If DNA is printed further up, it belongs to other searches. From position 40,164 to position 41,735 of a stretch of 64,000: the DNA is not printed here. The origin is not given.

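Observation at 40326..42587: Signal-peptide-less cell-wall hydrolase pair (LysM/GH-A hydrolase and PGRP-type amidase) directly downstream of selB, with no holin or phage genes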

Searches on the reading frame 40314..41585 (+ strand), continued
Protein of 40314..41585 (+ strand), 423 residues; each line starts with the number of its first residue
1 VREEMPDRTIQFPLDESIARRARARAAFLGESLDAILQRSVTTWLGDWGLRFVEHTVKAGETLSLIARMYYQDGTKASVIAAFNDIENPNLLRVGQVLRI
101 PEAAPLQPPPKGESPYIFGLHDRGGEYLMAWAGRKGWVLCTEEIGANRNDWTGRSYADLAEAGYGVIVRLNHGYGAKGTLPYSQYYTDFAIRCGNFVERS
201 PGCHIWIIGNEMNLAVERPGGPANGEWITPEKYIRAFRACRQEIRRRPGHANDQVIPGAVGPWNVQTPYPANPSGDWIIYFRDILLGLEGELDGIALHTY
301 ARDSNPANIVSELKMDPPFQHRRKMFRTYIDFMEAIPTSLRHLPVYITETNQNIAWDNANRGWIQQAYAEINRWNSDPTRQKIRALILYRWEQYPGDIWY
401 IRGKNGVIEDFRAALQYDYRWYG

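Call 50: search_protein_families(library=phrogs, proteins=[L100:905-1876:+, L100:2239-3054:+, L100:3344-5377:+, L100:5323-7992:+, L100:7992-9893:+, L100:10011-11033:+, L100:11307-11894:+, L089:5831-6874:+, L089:7992-9785:+, L089:9786-11204:+], max_evalue=0.001)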
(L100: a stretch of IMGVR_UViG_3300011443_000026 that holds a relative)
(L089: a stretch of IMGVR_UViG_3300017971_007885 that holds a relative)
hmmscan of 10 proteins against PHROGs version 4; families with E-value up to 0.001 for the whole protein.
L100:905-1876:+ (323 aa): 3 families
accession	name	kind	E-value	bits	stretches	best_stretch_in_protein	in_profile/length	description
phrog_415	-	other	1.6e-10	42.1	1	106-290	11-173/218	polynucleotide kinase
phrog_420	-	unknown function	1.4e-06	29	1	116-293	12-187/267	unknown function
phrog_1238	-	moron, auxiliary metabolic gene and host takeover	5.4e-06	27.1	1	186-236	43-91/155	phosphoheptose isomerase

L100:2239-3054:+ (271 aa): 4 families
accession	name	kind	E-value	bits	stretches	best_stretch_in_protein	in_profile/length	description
phrog_35637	-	DNA, RNA and nucleotide metabolism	2.5e-50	172.6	1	16-230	69-283/366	thymidylate synthase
phrog_85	-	DNA, RNA and nucleotide metabolism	2.1e-18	67.2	1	80-220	427-581/866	thymidylate synthase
phrog_22708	-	DNA, RNA and nucleotide metabolism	2.8e-07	31.2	1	69-155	76-161/242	thymidylate synthase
phrog_10644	-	DNA, RNA and nucleotide metabolism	6.8e-05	24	0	140-189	72-121/160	thymidylate synthase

L100:3344-5377:+ (677 aa): 11 families
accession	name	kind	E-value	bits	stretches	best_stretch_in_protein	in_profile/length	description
phrog_17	-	DNA, RNA and nucleotide metabolism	1.1e-109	369.3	1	13-651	669-1237/1445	DNA polymerase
phrog_12241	-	DNA, RNA and nucleotide metabolism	4e-28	99.6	1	15-397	128-496/502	DNA polymerase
phrog_2573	-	DNA, RNA and nucleotide metabolism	3.7e-25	89.8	1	418-646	4-276/336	DNA polymerase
phrog_5995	-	DNA, RNA and nucleotide metabolism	1.3e-18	68.4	1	492-645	2-176/236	DNA polymerase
phrog_15971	-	DNA, RNA and nucleotide metabolism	2.5e-14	54.2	1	361-644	115-372/376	DNA polymerase I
phrog_9556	-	DNA, RNA and nucleotide metabolism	6.4e-12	46.2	1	366-394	411-439/441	DNA polymerase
phrog_35406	-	DNA, RNA and nucleotide metabolism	2.1e-07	31.4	0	483-569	108-203/320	DNA polymerase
phrog_403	-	DNA, RNA and nucleotide metabolism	1.9e-05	24.8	1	98-222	123-252/321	DNA polymerase exonuclease subunit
phrog_23226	-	DNA, RNA and nucleotide metabolism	2.9e-05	23.7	0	359-398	284-322/611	DNA polymerase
phrog_10285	-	DNA, RNA and nucleotide metabolism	5.8e-05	23.3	0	418-531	44-163/321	DNA polymerase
phrog_192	-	DNA, RNA and nucleotide metabolism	0.00015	22.2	0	96-155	161-227/397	DNA polymerase exonuclease subunit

L100:5323-7992:+ (889 aa): 2 families
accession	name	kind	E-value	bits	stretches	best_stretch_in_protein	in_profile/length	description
phrog_5362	-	DNA, RNA and nucleotide metabolism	5e-20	73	3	115-158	143-186/280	DNA primase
phrog_21866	-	DNA, RNA and nucleotide metabolism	1.1e-10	42.5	1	46-186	30-170/538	primase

L100:7992-9893:+ (633 aa): 22 families
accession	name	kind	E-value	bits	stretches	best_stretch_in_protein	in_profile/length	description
phrog_14988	-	other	1.3e-17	65.4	1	514-615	33-141/272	peptidase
phrog_3578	-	lysis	1.7e-17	64.9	1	488-631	209-361/405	endolysin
phrog_6700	-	lysis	2.5e-17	62.2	1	495-602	2608-2713/2898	endolysin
phrog_1067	-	head and packaging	1.4e-15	57.9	1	482-602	739-846/991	minor head protein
phrog_7767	-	other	8.7e-15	55.9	1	494-603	5-108/194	metallo-endopeptidase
phrog_37190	-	other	1.4e-14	55.1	1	514-601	141-226/244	peptidase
phrog_10030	-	tail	2.1e-13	49.5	1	506-601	1907-2006/2105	tail length tape measure protein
phrog_880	-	lysis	1.7e-12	48.5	1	513-601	28-120/435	endolysin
phrog_28672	-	other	1.8e-12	47.6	1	514-604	288-377/397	metallo-endopeptidase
phrog_3084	-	lysis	2.2e-12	47.8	1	514-605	24-121/468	endolysin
phrog_4070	-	tail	3.9e-12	46.1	1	493-605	605-714/989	tail length tape measure protein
phrog_21656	-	other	8.8e-12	44.8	1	498-604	620-733/1022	peptidase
phrog_16615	-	other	3.2e-09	37.1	1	514-616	419-515/529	peptidase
phrog_167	-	tail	4.6e-08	32.2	1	506-604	1211-1291/1555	tail length tape measure protein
phrog_23188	-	tail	4.7e-08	30.9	1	512-601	3160-3250/5002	tail length tape measure protein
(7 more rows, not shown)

L100:10011-11033:+ (340 aa): 1 family
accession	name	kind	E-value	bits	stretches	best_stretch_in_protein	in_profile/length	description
phrog_424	-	moron, auxiliary metabolic gene and host takeover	9.6e-22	78.6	1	11-276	150-409/460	phosphoadenosine phosphosulfate reductase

L100:11307-11894:+ (195 aa): 1 family
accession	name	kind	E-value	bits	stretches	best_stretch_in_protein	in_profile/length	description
phrog_1709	-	unknown function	5.6e-10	40.5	1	62-145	9-96/96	-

L089:5831-6874:+ (347 aa): 3 families
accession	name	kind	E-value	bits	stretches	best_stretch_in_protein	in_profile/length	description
phrog_424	-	moron, auxiliary metabolic gene and host takeover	1.5e-53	183.4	1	30-318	126-370/460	phosphoadenosine phosphosulfate reductase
phrog_2302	-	moron, auxiliary metabolic gene and host takeover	6.3e-13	49.4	2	212-313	163-269/381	phosphoadenosine phosphosulfate reductase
phrog_15238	-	unknown function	0.00076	20.4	0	68-126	16-76/215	-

L089:7992-9785:+ (597 aa): 0 families

L089:9786-11204:+ (472 aa): 2 families
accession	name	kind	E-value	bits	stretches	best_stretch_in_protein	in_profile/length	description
phrog_2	-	head and packaging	3.4e-08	33.7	1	44-449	272-583/807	terminase large subunit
phrog_5653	-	head and packaging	3.4e-07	31.2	1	307-457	29-179/199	terminase large subunit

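Call 51: search_protein_families(library=pfam, proteins=[L100:7992-9893:+, L089:7992-9785:+, L088:7983-9737:+, L104:7632-9938:+, L114:6405-8999:+, L096:8007-9932:+, L107:7992-10028:+, L090:7983-9638:+, L112:7980-9656:+, L086:2445-3623:+], max_evalue=0.01)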
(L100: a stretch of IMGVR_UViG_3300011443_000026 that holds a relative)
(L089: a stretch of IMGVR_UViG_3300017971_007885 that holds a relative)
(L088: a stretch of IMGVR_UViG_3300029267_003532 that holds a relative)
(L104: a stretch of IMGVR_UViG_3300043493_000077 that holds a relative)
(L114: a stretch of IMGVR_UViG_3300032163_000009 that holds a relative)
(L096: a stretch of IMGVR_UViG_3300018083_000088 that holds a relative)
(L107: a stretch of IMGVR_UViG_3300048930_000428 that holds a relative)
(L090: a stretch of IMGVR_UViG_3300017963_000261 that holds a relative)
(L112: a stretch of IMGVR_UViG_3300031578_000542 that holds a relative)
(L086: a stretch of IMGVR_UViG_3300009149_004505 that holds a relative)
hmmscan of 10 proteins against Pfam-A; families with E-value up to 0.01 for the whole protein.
L100:7992-9893:+ (633 aa): 1 family
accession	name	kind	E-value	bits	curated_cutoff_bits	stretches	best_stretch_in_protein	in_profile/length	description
PF01551.29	Peptidase_M23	-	7.5e-23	81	28.7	1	513-603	2-90/96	Peptidase family M23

L089:7992-9785:+ (597 aa): 0 families

L088:7983-9737:+ (584 aa): 1 family
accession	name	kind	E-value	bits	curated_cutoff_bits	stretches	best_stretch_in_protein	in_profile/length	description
PF18989.5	DUF5722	-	0.008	15.6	30.5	0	86-189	132-238/393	Family of unknown function (DUF5722)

L104:7632-9938:+ (768 aa): 1 family
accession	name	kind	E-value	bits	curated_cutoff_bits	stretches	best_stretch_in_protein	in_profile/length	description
PF01551.29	Peptidase_M23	-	1.1e-27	96.4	28.7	1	643-733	2-91/96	Peptidase family M23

L114:6405-8999:+ (864 aa): 1 family
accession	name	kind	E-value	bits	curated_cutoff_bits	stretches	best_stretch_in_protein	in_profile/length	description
PF01551.29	Peptidase_M23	-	3.7e-18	66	28.7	1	416-516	3-90/96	Peptidase family M23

L096:8007-9932:+ (641 aa): 1 family
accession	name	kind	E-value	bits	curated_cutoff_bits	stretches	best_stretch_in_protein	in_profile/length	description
PF01551.29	Peptidase_M23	-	4.1e-23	81.8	28.7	1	519-611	2-90/96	Peptidase family M23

L107:7992-10028:+ (678 aa): 1 family
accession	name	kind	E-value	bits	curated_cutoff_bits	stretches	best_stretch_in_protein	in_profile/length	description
PF11860.13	Muramidase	-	3.2e-39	135.4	22.3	1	498-675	3-174/175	N-acetylmuramidase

L090:7983-9638:+ (551 aa): 1 family
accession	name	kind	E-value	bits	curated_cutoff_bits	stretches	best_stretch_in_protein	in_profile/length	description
PF11790.14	Glyco_hydro_cc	-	0.0094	16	21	0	136-178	106-149/237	Glycosyl hydrolase catalytic core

L112:7980-9656:+ (558 aa): 0 families

L086:2445-3623:+ (392 aa): 0 families

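Call 56: search_protein_families(library=padloc, proteins=[window:40326-41585:+, L003:1430-2581:+, L003:4498-5676:+, L003:5673-6356:+, L003:6353-7987:+, L003:8001-9620:+], max_evalue=0.01)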
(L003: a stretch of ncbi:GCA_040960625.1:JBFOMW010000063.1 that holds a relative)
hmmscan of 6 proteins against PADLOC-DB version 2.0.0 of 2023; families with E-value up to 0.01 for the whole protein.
window:40326-41585:+ (419 aa): 0 families

L003:1430-2581:+ (383 aa): 3 families
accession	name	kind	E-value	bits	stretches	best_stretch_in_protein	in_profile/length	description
PDLC00519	JetC1|JetC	-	0.00037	16.8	1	26-230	620-824/1097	DUF3584 domain; MukB-like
PDLC00581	JetC3|JetC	-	0.0055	12.5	1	33-365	780-1081/1473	DUF3584 domain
PDLC00551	JetC2|JetC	-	0.0076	12.1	0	19-233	840-1050/1365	DUF3584 domain; MukB-like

L003:4498-5676:+ (392 aa): 0 families

L003:5673-6356:+ (227 aa): 0 families

L003:6353-7987:+ (544 aa): 14 families
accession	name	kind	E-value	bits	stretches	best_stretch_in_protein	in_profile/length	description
PDLC04105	HerA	-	3.3e-30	103.2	2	399-513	415-536/576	-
PDLC02185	HerA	-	1.3e-21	75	2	400-512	443-561/585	-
PDLC04100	HerA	-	5.1e-20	69.7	2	399-513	436-556/580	-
PDLC04103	HerA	-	7.2e-20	68.8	1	399-512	437-556/579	-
PDLC04102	HerA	-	1.6e-17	61.1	1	400-513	502-620/654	-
PDLC04106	HerA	-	2.8e-17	60.5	1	362-531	469-647/667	-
PDLC04098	HerA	-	1.2e-15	55.1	1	388-513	514-647/686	-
PDLC02188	HerA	-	1.2e-14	52.1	1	384-511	409-541/578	-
PDLC04140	mad8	-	1.2e-12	46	1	172-515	32-302/314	mads_8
PDLC04104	HerA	-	6.7e-10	36.3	1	400-511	217-335/379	-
PDLC04097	HerA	-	1.1e-09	35.6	1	400-513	471-593/618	-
PDLC04107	HerA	-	6.4e-06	23.4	1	163-210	165-212/306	-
PDLC04099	HerA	-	9.8e-06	23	1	163-209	165-211/214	-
PDLC04101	HerA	-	0.00023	18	1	162-210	163-211/400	-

L003:8001-9620:+ (539 aa): 0 families

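Call 67: list_cluster_members(proteins=[window:40326-41585:+, window:41604-42587:+, window:38373-40268:+, window:37138-38370:+])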
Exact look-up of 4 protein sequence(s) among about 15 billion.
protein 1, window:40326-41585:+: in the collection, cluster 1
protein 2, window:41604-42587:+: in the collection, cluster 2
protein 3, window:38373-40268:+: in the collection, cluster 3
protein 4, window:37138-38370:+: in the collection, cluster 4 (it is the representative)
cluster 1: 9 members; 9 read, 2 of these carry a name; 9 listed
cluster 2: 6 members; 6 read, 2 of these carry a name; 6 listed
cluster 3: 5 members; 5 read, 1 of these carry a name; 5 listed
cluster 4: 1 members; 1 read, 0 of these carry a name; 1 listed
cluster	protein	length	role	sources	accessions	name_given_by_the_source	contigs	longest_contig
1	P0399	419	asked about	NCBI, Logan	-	-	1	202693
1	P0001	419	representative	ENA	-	-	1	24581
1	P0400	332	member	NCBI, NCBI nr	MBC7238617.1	MAG: hypothetical protein H5T71_00770, partial [Chloroflexi bacterium] | hypothetical protein [Chloroflexota bacterium]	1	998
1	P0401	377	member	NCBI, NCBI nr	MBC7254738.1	MAG: LysM peptidoglycan-binding domain-containing protein, partial [Chloroflexi bacterium] | LysM peptidoglycan-binding domain-containing protein [Chloroflexota bacterium]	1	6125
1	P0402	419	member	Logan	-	-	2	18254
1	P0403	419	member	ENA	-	-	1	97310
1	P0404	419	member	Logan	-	-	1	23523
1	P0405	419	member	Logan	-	-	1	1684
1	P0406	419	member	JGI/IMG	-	-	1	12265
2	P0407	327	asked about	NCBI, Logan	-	-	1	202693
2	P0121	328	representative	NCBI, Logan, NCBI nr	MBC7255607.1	MAG: N-acetylmuramoyl-L-alanine amidase [Chloroflexi bacterium] | N-acetylmuramoyl-L-alanine amidase [Chloroflexota bacterium]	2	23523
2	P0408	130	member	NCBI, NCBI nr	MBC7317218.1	MAG: hypothetical protein H5T70_12410, partial [Chloroflexi bacterium] | hypothetical protein [Chloroflexota bacterium]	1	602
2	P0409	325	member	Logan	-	-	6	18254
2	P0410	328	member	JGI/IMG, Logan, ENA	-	-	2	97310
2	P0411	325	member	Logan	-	-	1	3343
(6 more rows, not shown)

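Call 68: find_encoding_contigs(protein=window:40326-41585:+, flank=10000, max_places=3)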
Protein window:40326-41585:+ (419 aa): 1 contig read that carries it; 1 place shown.
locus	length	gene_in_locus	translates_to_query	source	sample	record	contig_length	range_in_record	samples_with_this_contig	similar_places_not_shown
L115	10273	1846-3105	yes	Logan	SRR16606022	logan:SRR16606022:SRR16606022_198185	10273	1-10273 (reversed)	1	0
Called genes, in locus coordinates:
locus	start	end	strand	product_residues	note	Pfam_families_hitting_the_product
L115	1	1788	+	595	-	?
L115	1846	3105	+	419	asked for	PF01476:LysM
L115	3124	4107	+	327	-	PF01510:Amidase_2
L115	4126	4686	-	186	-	PF04982:TM_HPP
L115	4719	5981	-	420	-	PF00082:Peptidase_S8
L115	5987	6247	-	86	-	-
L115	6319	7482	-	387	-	PF00248:Aldo_ket_red, PF13187:Fer4_9, PF13534:Fer4_17 (weak)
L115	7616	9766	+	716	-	PF00580:UvrD-helicase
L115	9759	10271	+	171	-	?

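Call 71: search_protein_families(library=pfam, proteins=[L054:7665-12113:+], max_evalue=1)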
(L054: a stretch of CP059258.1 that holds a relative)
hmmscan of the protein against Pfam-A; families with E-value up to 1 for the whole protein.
L054:7665-12113:+ (1482 aa): 60 families (the best 25 are shown)
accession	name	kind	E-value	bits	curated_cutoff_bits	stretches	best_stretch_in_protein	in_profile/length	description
PF01510.30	Amidase_2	-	3.7e-45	153.9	26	3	1235-1355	3-131/131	N-acetylmuramoyl-L-alanine amidase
PF25450.1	Rab11-FIP3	-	1.3e-05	25.9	31.9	2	888-945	54-118/125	Rab11-FIP3-like domain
PF10473.14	CENP-F_leu_zip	-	2.6e-05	24.7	34.5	2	1132-1192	51-111/140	Leucine-rich repeats of kinetochore protein Cenp-F/LEK1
PF06810.17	Phage_scaffold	-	2.7e-05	24.6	35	1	1123-1207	22-114/170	Phage capsid assembly scaffolding protein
PF08614.16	ATG16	-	5.6e-05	23.8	33.7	2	1125-1193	73-141/200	Autophagy protein 16 (ATG16)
PF09726.14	Macoilin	-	6e-05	22.3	32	2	889-947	391-449/671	Macoilin family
PF06156.18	YabA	-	6.3e-05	23.9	30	1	889-941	9-61/103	Initiation control protein YabA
PF24670.1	DUF7653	-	0.00067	20.2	27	1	920-953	2-35/125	Domain of unknown function (DUF7653)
PF07926.17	TPR_MLP1_2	-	0.001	19.6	36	2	1107-1189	45-124/129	TPR/MLP1/MLP2-like protein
PF25526.1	LIP-1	-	0.0014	18.4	34.1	1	1134-1196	4-66/250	Liprin-alpha-like coiled coil domain 2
PF19111.5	DUF5798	-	0.0017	19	27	1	1155-1208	23-75/89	Family of unknown function (DUF5798)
PF24319.2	DUF7491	-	0.0018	18.9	30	1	884-942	31-89/90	Coiled-coil region of unknown function (DUF7491)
PF25014.1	NET2A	-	0.0023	18.3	33.1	1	881-944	118-181/235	NET2A-like domain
PF06005.17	ZapB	-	0.0031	18.4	31.5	1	898-945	7-54/71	Cell division protein ZapB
PF15035.11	Rootletin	-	0.0034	17.9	36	1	903-941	84-129/188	Ciliary rootlet component, centrosome cohesion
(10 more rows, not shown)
